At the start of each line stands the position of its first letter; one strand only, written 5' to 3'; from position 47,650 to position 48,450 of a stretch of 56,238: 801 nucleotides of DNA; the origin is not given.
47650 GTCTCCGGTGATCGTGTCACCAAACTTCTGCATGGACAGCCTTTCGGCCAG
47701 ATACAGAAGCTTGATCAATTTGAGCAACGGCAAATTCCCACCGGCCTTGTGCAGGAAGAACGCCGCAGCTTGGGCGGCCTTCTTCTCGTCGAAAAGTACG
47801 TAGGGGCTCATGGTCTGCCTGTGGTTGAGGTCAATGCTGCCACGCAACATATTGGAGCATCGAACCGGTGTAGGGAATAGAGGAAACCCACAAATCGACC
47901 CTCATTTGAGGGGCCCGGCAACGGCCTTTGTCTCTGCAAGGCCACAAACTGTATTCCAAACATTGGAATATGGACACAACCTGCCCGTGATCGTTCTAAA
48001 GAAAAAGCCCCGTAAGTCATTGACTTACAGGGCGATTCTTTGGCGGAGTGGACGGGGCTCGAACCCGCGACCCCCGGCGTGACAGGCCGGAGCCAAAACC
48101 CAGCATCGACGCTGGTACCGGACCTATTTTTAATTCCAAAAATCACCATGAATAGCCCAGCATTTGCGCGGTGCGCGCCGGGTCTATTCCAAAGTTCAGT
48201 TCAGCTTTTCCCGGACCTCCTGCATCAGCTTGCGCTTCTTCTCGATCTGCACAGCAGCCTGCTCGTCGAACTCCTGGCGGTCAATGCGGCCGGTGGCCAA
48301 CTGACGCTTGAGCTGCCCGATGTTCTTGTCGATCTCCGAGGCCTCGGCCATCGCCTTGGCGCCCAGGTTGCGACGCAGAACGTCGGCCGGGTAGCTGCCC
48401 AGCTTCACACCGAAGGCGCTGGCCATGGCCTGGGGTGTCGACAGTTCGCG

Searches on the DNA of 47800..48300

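Call 91: search_rna_families(source=window, start=47800, end=48300, threshold=evalue, max_evalue=0.1)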
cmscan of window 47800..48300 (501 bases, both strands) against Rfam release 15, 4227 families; matches with E-value up to 0.1: 2.
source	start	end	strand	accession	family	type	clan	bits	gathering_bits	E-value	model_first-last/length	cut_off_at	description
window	48044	48113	-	RF00005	tRNA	Gene; tRNA;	CL00001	22.8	29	0.024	1-71/71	no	tRNA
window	47918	47969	+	RF00032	Histone3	Cis-reg;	-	19.8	34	0.0076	1-46/46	no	Histone 3' UTR stem-loop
